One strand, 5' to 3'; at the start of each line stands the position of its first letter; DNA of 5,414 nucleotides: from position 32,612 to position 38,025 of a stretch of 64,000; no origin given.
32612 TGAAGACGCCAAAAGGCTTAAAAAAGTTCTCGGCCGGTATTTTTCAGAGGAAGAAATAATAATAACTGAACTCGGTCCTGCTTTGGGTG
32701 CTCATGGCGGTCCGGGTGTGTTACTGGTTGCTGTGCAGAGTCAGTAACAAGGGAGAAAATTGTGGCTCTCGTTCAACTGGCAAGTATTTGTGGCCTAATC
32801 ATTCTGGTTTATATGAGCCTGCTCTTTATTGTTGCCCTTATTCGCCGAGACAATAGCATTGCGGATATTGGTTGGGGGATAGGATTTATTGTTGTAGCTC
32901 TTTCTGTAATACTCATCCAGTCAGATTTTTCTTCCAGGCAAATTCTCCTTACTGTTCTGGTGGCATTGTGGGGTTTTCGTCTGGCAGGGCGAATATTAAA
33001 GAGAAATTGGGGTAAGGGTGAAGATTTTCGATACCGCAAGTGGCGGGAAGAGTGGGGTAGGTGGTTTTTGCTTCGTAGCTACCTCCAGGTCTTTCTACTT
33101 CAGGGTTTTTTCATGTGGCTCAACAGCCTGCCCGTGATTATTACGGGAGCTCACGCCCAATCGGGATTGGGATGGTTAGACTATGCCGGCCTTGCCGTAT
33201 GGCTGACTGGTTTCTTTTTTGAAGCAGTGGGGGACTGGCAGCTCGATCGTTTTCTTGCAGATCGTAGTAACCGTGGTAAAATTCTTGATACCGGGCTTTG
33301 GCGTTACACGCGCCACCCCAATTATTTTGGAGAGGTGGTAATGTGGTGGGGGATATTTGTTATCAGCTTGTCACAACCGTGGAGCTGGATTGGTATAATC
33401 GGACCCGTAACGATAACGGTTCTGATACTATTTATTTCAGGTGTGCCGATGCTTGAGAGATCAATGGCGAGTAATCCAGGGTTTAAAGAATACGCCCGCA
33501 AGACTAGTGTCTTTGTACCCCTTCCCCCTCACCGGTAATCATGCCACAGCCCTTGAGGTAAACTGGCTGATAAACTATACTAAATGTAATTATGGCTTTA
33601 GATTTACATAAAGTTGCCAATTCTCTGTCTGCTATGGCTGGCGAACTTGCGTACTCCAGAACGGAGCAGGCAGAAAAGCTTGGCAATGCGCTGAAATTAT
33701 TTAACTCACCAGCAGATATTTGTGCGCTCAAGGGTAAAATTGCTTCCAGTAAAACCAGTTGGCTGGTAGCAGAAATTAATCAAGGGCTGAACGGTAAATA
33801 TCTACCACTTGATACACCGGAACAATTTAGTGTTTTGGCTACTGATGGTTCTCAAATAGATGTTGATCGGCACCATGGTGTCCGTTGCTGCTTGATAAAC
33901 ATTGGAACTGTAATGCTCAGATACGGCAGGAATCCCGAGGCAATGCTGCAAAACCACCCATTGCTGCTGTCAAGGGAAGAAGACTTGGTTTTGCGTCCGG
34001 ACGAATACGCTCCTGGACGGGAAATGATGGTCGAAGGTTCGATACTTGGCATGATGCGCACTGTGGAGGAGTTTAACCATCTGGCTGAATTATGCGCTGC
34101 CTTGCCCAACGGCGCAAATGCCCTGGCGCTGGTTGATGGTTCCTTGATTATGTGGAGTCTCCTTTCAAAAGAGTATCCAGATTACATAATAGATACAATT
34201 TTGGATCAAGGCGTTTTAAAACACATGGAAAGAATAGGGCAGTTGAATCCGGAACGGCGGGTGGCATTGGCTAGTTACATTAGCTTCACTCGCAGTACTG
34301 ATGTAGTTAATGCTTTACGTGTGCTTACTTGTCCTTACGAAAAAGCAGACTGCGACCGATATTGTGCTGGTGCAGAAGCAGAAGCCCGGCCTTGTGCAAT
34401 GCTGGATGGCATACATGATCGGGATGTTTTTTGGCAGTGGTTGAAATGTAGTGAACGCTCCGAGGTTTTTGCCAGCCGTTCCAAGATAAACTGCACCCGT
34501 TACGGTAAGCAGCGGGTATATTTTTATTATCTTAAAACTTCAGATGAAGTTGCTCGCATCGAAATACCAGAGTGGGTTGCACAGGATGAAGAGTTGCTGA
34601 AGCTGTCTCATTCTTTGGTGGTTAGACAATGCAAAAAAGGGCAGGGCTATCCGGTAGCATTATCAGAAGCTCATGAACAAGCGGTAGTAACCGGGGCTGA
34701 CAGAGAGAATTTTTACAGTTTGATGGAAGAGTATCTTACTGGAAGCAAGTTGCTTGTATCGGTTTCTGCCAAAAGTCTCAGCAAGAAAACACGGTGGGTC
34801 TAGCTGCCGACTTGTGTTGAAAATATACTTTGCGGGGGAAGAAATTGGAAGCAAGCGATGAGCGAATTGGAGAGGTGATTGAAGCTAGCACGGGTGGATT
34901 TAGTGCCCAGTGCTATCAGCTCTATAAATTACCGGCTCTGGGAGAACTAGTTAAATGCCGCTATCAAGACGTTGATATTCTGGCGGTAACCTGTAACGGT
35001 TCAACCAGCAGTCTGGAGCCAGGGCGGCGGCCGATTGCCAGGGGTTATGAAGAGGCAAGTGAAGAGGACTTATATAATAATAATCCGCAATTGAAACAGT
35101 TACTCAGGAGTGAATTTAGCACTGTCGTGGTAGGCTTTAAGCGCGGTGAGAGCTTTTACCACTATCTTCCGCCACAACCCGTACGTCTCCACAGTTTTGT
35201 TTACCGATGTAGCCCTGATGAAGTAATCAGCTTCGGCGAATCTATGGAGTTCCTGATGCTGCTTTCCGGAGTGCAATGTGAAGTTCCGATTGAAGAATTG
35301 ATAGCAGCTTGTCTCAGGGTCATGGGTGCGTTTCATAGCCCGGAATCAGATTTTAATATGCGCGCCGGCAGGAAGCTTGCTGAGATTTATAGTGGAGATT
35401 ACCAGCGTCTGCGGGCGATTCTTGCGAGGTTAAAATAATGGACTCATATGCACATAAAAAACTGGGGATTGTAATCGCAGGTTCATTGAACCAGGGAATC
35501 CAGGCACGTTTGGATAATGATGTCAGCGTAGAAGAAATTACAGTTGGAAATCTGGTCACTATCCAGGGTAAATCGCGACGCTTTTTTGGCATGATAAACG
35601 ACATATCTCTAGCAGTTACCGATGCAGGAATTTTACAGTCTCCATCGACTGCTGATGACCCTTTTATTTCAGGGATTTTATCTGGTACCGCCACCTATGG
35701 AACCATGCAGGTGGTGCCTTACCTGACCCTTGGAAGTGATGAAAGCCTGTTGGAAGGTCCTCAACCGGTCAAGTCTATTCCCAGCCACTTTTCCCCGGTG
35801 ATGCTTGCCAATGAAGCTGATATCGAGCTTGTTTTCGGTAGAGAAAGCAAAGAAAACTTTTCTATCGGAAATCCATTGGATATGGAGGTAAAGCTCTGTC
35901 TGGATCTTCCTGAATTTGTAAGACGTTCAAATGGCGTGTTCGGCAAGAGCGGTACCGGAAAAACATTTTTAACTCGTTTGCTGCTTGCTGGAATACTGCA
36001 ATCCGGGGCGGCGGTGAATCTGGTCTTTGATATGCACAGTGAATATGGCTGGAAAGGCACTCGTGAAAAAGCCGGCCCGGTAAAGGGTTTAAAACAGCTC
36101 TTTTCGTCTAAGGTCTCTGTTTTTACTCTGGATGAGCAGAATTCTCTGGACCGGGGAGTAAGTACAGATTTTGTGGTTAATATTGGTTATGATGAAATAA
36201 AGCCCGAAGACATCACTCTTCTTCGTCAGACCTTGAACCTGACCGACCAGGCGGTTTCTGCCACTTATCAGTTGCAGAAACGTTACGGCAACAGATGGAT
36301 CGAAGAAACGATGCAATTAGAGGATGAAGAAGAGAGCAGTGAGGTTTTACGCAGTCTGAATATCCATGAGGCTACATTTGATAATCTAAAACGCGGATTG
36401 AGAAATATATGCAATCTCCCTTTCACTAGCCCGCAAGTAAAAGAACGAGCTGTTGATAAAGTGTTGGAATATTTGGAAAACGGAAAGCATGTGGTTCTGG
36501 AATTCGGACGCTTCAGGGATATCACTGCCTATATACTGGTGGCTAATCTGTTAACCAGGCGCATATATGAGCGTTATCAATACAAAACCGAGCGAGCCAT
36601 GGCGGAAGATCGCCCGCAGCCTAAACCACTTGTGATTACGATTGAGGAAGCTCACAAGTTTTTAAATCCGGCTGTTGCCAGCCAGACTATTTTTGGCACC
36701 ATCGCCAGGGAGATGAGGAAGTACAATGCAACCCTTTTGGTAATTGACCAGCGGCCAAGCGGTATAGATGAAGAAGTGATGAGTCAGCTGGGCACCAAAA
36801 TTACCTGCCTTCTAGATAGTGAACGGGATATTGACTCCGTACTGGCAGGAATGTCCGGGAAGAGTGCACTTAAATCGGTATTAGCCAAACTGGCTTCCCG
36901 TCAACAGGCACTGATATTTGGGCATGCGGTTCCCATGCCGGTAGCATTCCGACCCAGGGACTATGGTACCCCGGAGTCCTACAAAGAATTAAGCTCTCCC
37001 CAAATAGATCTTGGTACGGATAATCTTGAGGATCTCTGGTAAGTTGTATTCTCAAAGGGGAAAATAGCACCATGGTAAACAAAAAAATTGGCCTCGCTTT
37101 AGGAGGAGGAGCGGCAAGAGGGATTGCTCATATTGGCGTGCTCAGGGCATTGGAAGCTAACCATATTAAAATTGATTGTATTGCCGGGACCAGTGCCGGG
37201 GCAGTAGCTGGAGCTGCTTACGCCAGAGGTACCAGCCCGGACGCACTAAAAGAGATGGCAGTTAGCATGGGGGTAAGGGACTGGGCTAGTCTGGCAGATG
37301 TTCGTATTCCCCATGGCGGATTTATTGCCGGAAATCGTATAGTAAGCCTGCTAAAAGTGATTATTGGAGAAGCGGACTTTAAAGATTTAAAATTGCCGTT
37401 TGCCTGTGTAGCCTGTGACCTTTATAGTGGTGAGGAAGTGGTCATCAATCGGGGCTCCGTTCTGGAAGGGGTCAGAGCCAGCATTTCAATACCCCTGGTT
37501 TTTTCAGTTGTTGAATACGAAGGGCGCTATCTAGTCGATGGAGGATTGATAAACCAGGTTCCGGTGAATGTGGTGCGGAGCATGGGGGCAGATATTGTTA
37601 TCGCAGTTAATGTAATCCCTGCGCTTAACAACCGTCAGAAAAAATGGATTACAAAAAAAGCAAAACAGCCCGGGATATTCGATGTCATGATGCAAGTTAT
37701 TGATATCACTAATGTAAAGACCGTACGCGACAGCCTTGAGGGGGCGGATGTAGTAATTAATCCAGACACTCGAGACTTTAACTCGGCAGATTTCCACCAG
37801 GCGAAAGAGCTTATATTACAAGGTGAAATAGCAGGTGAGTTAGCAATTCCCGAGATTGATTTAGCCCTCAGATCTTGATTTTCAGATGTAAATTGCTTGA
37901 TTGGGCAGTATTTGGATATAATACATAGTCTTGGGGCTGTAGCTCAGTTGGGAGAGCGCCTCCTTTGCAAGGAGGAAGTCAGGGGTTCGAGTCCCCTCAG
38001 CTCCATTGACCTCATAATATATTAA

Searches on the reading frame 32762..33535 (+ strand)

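Call 75: search_protein_families(library=pfam, proteins=[window:32762-33535:+], max_evalue=0.00001)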
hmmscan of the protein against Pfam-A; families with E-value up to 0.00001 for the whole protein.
window:32762-33535:+ (258 aa): 3 families
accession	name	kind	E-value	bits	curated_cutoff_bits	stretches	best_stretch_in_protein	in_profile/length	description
PF06966.17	DUF1295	-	9e-73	245.1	20.4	1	21-248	1-235/235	Protein of unknown function (DUF1295)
PF02544.21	Steroid_dh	-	1.3e-07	32.2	22.6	1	141-253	43-147/150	3-oxo-5-alpha-steroid 4-dehydrogenase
PF04191.18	PEMT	-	3.5e-06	27.9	25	1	146-223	14-89/105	Phospholipid methyltransferase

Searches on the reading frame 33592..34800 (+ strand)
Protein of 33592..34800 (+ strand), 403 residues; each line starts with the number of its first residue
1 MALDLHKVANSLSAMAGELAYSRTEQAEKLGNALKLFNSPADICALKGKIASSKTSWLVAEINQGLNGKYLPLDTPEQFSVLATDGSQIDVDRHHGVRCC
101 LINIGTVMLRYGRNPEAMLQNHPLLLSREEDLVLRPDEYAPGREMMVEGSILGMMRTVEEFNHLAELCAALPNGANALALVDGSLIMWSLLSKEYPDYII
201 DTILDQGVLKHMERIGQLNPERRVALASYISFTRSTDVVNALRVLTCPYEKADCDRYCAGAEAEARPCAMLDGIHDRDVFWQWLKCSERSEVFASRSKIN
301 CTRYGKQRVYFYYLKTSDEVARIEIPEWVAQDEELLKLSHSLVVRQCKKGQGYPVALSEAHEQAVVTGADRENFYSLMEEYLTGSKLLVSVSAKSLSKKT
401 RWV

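Call 39: search_protein_families(library=pfam, proteins=[window:33592-34800:+], max_evalue=0.00001)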
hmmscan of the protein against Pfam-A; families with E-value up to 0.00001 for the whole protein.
window:33592-34800:+ (403 aa): 1 family
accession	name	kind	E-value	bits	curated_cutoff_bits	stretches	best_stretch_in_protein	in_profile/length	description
PF09376.16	NurA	-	4.1e-31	108.8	21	1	80-366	2-254/254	NurA domain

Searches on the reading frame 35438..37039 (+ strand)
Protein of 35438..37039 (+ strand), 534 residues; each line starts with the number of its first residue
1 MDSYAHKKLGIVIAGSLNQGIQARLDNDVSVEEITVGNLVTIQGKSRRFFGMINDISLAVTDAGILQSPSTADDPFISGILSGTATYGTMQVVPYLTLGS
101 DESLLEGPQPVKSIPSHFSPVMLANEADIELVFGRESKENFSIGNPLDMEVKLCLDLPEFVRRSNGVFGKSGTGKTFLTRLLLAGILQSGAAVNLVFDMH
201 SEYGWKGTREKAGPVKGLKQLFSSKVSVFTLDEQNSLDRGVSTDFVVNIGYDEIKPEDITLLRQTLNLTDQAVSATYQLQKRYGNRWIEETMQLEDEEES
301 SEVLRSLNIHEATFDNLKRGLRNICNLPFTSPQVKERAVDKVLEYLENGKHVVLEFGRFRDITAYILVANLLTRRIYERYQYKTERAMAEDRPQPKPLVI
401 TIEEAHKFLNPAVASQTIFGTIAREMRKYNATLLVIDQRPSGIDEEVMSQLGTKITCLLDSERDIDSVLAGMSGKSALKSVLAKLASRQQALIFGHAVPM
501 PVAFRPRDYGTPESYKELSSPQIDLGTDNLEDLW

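Call 39: search_protein_families(library=pfam, proteins=[window:35438-37039:+], max_evalue=0.00001)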
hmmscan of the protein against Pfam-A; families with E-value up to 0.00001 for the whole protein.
window:35438-37039:+ (534 aa): 2 families
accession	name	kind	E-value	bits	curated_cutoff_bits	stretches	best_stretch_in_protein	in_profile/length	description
PF01935.23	DUF87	-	1.3e-29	104.3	23.2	1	142-376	2-220/220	Helicase HerA, central domain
PF09378.16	HAS-barrel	-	6.2e-06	26.7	25.2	0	9-58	1-47/90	HAS barrel domain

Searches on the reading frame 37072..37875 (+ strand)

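Call 39: search_protein_families(library=pfam, proteins=[window:37072-37875:+], max_evalue=0.00001)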
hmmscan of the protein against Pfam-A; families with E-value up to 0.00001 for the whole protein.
window:37072-37875:+ (268 aa): 1 family
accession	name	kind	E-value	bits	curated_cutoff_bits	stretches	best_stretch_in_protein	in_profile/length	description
PF01734.28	Patatin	-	1.9e-30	107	27.7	1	8-167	1-189/191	Patatin-like phospholipase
